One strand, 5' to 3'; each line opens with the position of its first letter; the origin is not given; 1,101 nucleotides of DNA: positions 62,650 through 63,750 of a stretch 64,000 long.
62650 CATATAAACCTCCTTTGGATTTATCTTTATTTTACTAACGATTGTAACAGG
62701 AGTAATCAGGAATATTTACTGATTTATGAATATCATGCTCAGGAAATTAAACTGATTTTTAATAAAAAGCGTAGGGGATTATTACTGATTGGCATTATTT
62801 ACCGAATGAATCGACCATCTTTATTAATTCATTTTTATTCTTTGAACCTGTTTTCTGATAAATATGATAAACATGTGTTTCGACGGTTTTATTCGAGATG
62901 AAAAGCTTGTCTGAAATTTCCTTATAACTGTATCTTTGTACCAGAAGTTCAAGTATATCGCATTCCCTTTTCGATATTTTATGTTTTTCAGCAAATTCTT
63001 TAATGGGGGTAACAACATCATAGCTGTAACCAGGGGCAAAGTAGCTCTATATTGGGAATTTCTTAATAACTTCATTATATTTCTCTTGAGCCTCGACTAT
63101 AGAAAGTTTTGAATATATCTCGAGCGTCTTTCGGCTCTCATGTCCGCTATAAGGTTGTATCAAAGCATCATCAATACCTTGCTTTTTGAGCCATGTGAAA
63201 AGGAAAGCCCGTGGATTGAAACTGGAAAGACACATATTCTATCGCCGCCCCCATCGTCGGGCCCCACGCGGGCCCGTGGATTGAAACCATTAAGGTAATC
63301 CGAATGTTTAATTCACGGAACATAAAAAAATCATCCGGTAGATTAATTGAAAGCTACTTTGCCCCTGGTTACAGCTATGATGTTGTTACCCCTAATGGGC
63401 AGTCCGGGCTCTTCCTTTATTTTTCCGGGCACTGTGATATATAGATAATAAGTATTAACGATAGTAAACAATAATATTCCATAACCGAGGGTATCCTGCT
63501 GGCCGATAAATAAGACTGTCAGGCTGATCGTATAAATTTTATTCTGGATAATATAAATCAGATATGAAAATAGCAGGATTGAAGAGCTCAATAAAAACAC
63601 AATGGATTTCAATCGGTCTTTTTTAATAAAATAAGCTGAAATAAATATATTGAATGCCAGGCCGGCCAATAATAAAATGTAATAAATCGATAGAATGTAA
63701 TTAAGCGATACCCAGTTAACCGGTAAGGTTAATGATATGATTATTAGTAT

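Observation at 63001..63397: Tn3-like mini-transposon carrying a CRISPR repeat-spacer-repeat remnant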

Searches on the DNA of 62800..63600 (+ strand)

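Call 25: search_dna_similar(query=window:63006-63392:+, collection=plasmids, mode=distant, max_evalue=0.01)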
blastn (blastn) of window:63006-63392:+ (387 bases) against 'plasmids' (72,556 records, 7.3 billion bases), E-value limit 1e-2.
Records with a match: 21; places in all: 23; records where one place covers at least 80% of the query: 0.
Best place of each record, by identity: 80-90% 5; 60-80% 16.
By first word of the organism name: Legionella 8; Clostridium 2; Rickettsia 2; Nitratidesulfovibrio 2; Candidatus 1; Desulfosporosinus 1; Francisella 1; Paenibacillus 1; Laceyella 1; Cyanobacterium 1; and 1 more.
By predicted mobility (MOB-suite, as given by PLSDB): non-mobilizable 13; conjugative 7; mobilizable 1.
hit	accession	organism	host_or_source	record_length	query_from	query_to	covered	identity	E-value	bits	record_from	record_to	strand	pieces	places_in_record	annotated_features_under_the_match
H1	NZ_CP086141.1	Clostridium estertheticum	bovine,single colony,feces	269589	1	201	52%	76.1%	2e-30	141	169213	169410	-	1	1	site-specific integrase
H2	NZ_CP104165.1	Candidatus Bandiella numerosa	Cryptomonas gyropyrenoidosa SAG ...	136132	40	194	40%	74.2%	1e-18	100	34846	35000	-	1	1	tyrosine-type recombinase/integrase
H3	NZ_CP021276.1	Legionella pneumophila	Homo sapiens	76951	43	194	39%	75.7%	1e-20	108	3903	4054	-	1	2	tyrosine-type recombinase/integrase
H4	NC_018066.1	Desulfosporosinus acidiphilus SJ4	acid mining effluent decantation pond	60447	43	200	41%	70.9%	5e-12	79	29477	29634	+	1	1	tyrosine-type recombinase/integrase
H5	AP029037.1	Rickettsia endosymbiont of Nesidiocoris tenuis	insect gut metagenome,Nesidiocoris ...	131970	45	201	41%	70.7%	2e-11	77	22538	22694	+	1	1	site-specific integrase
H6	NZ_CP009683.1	Francisella tularensis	Human clinical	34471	49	201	40%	70.3%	9e-9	69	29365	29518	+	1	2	none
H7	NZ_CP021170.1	Paenibacillus bovis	mixed culture,yak milk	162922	48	191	37%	74.3%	2e-16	94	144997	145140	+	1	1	tyrosine-type recombinase/integrase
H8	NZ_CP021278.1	Legionella pneumophila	Homo sapiens,sputum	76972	60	194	35%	72.8%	6e-11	76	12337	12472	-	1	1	none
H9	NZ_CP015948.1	Legionella pneumophila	Isolate,environmental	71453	60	194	35%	72.8%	6e-11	76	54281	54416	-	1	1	none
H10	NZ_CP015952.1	Legionella pneumophila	Isolate,environmental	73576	60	194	35%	72.8%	6e-11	76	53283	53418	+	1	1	none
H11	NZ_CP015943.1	Legionella pneumophila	Isolate,clinical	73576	60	194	35%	72.8%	6e-11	76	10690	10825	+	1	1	none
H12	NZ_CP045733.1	Legionella sp. MW5194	Water,water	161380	60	194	35%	72.8%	6e-11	76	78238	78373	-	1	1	none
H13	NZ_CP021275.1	Legionella pneumophila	Homo sapiens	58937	60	194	35%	69.3%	2e-3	50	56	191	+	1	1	none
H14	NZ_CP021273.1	Legionella pneumophila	Homo sapiens,sputum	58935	60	194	35%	69.3%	2e-3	50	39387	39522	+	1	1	none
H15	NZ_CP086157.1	Clostridium tagluense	single colony,Lamb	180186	102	201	26%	80.0%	8e-16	92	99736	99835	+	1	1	hypothetical protein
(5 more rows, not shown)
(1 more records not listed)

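Call 26: search_dna_similar(query=window:63006-63392:+, collection=phages, mode=distant, max_evalue=0.01)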
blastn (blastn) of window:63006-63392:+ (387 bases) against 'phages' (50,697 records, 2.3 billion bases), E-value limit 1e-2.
No match.

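Call 27: get_annotated_region(hit=H1, flank=12000)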
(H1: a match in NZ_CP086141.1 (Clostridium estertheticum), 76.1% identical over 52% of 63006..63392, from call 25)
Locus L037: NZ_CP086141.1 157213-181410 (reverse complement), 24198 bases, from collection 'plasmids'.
description: Clostridium estertheticum strain CF016 plasmid pCF016-270, complete sequence
organism: Clostridium estertheticum (NCBI taxid 238834)
taxonomy: Bacteria; Bacillota; Clostridia; Eubacteriales; Clostridiaceae; Clostridium; Clostridium estertheticum
host: -; source: bovine,single colony,feces; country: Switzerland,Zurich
typing (MOB-suite, as given by PLSDB): non-mobilizable
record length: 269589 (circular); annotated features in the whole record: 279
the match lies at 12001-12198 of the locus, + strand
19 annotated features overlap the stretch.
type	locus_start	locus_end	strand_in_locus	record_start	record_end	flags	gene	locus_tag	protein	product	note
CDS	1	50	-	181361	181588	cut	-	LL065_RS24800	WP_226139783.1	plantaricin C family lantibiotic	-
CDS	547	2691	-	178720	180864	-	-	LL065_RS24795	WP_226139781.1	ATP-binding cassette domain-containing protein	-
CDS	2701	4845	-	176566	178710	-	-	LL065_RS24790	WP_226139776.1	cysteine peptidase family C39 domain-containing protein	GO:0006508 - proteolysis [Evidence IEA]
CDS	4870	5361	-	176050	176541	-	-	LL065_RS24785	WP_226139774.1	hypothetical protein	-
CDS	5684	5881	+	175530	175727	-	-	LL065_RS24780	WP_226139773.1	class II lanthipeptide, LchA2/BrtA2 family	-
CDS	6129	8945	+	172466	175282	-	-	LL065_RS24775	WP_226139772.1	type 2 lanthipeptide synthetase LanM family protein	-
CDS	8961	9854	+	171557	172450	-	-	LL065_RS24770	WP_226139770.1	ABC transporter ATP-binding protein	-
CDS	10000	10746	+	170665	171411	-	-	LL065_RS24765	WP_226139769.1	ABC transporter permease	-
CDS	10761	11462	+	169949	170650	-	-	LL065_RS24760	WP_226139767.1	ABC transporter permease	-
CDS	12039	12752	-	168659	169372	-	-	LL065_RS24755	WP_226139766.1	site-specific integrase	GO:0015074 - DNA integration [Evidence IEA]; GO:0006310 - DNA recombination [Evidence IEA]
CDS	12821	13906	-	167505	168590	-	-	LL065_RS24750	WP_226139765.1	transposase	GO:0006313 - DNA transposition [Evidence IEA]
CDS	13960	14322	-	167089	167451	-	-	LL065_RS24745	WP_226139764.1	hypothetical protein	-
CDS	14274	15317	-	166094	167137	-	-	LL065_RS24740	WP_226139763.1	DUF4158 domain-containing protein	-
CDS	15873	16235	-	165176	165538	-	-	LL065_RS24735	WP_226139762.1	hypothetical protein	-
CDS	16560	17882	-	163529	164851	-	-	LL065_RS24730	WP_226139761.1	lanthionine synthetase C family protein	-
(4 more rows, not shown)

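Call 28: get_annotated_region(hit=H3, flank=10000)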
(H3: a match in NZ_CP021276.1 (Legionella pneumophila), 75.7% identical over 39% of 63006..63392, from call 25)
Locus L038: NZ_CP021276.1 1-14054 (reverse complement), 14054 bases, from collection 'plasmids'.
description: Legionella pneumophila strain D-4040 plasmid unnamed2, complete sequence
organism: Legionella pneumophila (NCBI taxid 446)
taxonomy: Bacteria; Pseudomonadota; Gammaproteobacteria; Legionellales; Legionellaceae; Legionella; Legionella pneumophila
host: -; source: Homo sapiens; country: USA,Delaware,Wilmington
typing (MOB-suite, as given by PLSDB): conjugative; relaxase MOBF; mating-pair formation MPF_F
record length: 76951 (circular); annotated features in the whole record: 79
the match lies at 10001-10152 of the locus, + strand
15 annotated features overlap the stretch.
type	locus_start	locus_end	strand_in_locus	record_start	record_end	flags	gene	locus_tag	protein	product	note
CDS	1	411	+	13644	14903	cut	-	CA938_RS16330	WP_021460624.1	efflux RND transporter periplasmic adaptor subunit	-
CDS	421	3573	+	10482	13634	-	-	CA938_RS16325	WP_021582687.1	efflux RND transporter permease subunit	-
CDS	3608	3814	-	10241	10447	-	-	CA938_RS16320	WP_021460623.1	hypothetical protein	-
CDS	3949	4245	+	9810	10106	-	-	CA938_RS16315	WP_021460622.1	metalloregulator ArsR/SmtB family transcription factor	GO:0006355 - regulation of DNA-templated transcription [Evidence IEA]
CDS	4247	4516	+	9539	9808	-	-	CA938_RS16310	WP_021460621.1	zinc ribbon domain-containing protein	-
CDS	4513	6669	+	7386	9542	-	-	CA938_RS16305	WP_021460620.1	heavy metal translocating P-type ATPase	-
CDS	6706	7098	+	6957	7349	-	-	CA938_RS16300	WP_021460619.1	response regulator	GO:0000160 - phosphorelay signal transduction system [Evidence IEA]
CDS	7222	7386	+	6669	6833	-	-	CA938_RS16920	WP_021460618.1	hypothetical protein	-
CDS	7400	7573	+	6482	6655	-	-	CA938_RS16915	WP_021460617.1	hypothetical protein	-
CDS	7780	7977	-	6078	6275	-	-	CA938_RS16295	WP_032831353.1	DUF2892 domain-containing protein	-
CDS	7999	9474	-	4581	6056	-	-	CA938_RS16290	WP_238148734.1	efflux RND transporter permease subunit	GO:0055085 - transmembrane transport [Evidence IEA]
CDS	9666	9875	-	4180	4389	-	-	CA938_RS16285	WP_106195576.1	hypothetical protein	-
CDS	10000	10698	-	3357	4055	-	-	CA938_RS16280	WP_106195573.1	tyrosine-type recombinase/integrase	GO:0015074 - DNA integration [Evidence IEA]; GO:0006310 - DNA recombination [Evidence IEA]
CDS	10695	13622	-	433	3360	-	-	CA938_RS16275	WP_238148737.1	Tn3 family transposase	-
CDS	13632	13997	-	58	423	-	-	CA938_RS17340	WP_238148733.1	PDDEXK nuclease domain-containing protein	-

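Call 82: search_rna_families(source=window, start=62800, end=63600, threshold=evalue, max_evalue=1)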
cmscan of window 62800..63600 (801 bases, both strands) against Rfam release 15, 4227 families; matches with E-value up to 1: 0.
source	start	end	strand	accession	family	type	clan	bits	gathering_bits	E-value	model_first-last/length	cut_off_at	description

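Call 89: get_annotated_region(hit=H4, flank=15000)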
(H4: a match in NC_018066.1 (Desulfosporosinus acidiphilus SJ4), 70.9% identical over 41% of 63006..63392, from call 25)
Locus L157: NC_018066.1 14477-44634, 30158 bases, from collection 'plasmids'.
description: Desulfosporosinus acidiphilus SJ4 plasmid pDESACI.01, complete sequence
organism: Desulfosporosinus acidiphilus SJ4 (NCBI taxid 646529)
taxonomy: Bacteria; Bacillota; Clostridia; Eubacteriales; Desulfitobacteriaceae; Desulfosporosinus; Desulfosporosinus acidiphilus; Desulfosporosinus acidiphilus SJ4
host: -; source: acid mining effluent decantation pond; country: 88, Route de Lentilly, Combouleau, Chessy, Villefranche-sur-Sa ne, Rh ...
typing (MOB-suite, as given by PLSDB): non-mobilizable; mating-pair formation MPF_T
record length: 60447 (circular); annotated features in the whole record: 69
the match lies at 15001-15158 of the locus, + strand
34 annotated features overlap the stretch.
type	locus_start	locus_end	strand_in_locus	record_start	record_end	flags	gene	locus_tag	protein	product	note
CDS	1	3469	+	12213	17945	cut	-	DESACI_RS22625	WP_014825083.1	chromosome condensation regulator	-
CDS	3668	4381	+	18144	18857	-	-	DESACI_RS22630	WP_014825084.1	hypothetical protein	-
CDS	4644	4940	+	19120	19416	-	-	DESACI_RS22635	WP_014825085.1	hypothetical protein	-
CDS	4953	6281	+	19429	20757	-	-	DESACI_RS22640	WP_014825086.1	cell division GTPase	-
CDS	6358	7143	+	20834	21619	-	-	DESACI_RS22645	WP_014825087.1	hypothetical protein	-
CDS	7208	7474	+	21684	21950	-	-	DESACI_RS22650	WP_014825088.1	hypothetical protein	-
CDS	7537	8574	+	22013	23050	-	-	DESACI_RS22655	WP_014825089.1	phosphatidylserine/phosphatidylglycerophosphate/ cardiolipin synthase family protein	-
CDS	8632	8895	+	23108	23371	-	-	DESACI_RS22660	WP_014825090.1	hypothetical protein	-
CDS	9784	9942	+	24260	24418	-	-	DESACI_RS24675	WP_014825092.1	hypothetical protein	-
CDS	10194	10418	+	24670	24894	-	-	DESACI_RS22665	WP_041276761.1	helix-turn-helix domain-containing protein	-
CDS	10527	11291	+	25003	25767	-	-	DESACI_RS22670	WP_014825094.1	type II toxin-antitoxin system PemK/MazF family toxin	-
CDS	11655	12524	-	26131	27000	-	-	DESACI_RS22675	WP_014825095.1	ATP dependent DNA ligase-like protein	-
CDS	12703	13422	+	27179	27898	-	-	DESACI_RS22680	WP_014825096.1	adenylate/guanylate cyclase domain-containing protein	-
CDS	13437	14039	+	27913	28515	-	-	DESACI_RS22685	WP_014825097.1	hypothetical protein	-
CDS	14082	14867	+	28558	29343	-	-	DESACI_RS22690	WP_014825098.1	family 3 adenylate cyclase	-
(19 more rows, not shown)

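Call 90: get_annotated_region(hit=H7, flank=15000)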
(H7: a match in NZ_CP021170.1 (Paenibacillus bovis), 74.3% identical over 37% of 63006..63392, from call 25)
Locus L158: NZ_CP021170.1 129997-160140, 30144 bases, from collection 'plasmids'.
description: Paenibacillus bovis strain BD3526 plasmid unnamed1, complete sequence
organism: Paenibacillus bovis (NCBI taxid 1616788)
taxonomy: Bacteria; Bacillota; Bacilli; Bacillales; Paenibacillaceae; Paenibacillus; Paenibacillus bovis
host: -; source: mixed culture,yak milk; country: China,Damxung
typing (MOB-suite, as given by PLSDB): non-mobilizable; replicon rep_cluster_1987
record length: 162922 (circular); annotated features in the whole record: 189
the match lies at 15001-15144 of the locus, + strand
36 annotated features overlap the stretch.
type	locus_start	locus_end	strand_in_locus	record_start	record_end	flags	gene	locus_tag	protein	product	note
CDS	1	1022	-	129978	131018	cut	-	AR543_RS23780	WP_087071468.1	hypothetical protein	-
CDS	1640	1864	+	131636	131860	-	-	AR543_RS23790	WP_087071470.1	hypothetical protein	-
CDS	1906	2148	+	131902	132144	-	-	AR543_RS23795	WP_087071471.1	hypothetical protein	-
CDS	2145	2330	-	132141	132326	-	-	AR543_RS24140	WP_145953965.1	hypothetical protein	-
CDS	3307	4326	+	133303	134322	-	-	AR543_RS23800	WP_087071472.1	tyrosine-type recombinase/integrase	GO:0015074 - DNA integration [Evidence IEA]; GO:0006310 - DNA recombination [Evidence IEA]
CDS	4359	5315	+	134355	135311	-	-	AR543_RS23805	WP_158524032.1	DUF2971 domain-containing protein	-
CDS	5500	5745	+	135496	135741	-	-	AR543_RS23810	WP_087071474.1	hypothetical protein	-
CDS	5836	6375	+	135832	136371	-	-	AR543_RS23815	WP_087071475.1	hypothetical protein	-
CDS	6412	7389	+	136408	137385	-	zapE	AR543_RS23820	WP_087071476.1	AFG1/ZapE family ATPase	-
CDS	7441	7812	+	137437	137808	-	-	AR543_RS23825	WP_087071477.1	hypothetical protein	-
CDS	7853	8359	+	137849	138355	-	-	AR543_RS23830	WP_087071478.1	hypothetical protein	-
CDS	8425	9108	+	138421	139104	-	-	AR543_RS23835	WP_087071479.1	SOS response-associated peptidase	GO:0018142 - obsolete protein-DNA covalent cross-linking [Evidence IEA]; GO:0009432 - SOS response [Evidence IEA]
CDS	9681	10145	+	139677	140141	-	-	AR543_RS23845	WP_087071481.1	replication/maintenance protein RepL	GO:0006260 - DNA replication [Evidence IEA]; GO:0006276 - plasmid maintenance [Evidence IEA]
CDS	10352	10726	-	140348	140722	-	-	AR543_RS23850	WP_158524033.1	YolD-like family protein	-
CDS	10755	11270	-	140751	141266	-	-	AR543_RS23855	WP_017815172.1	arsinothricin resistance N-acetyltransferase ArsN1 family A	-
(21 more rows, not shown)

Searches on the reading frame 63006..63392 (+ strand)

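Call 88: search_protein_families(library=ncbifam, proteins=[L037:12039-12752:-], max_evalue=0.001)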
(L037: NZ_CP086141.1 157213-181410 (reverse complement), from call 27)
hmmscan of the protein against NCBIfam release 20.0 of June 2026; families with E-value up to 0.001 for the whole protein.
L037:12039-12752:- (237 aa): 12 families
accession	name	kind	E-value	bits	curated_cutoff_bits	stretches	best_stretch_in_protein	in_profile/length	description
NF040815.2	recomb_XerA_Arch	equivalog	3e-44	151.6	220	1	29-228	66-263/263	site-specific tyrosine recombinase/integron integrase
TIGR02224.1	recomb_XerC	equivalog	9.9e-33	113.8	335.15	1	43-230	93-288/295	tyrosine recombinase XerC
TIGR02225.1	recomb_XerD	equivalog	4.5e-29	101.7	329.6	1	14-230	60-285/290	site-specific tyrosine recombinase XerD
NF001399.0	PRK00283.1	subfamily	2.1e-27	96.1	279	1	41-228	98-292/300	tyrosine recombinase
TIGR02249.1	integrase_gron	subfamily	3.8e-24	85.6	265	2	35-137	80-178/315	integron integrase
NF003462.0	PRK05084.1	equivalog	1e-23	83.7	267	1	63-231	183-356/360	tyrosine recombinase XerS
NF002331.0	PRK01287.1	subfamily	1.4e-20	73.6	371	1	43-228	127-321/365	site-specific tyrosine recombinase XerC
NF011946.0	PRK15417.1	equivalog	3.1e-15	56.2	435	1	31-129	91-185/337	integron integrase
NF007370.0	PRK09870.1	subfamily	3.8e-11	43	221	1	60-211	16-171/200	tyrosine-type DNA invertase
NF007371.0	PRK09871.1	subfamily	4e-10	39.6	222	1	71-211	22-166/198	tyrosine-type DNA invertase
NF040693.1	recomb_GmtY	equivalog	1.5e-08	34.4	340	0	152-226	370-439/441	gamma-mobile-trio recombinase GmtY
NF002685.0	PRK02436.1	equivalog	1.9e-06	27.9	178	1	58-217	94-244/245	site-specific tyrosine recombinase XerD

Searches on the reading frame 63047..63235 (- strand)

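Call 18: search_protein_families(library=pfam, proteins=[window:63047-63235:-], max_evalue=0.01)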
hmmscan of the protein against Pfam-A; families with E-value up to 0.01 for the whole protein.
window:63047-63235:- (62 aa): 1 family
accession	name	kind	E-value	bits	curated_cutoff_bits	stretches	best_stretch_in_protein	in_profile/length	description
PF00589.27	Phage_integrase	-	0.0013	19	27.1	1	9-44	133-168/172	Phage integrase family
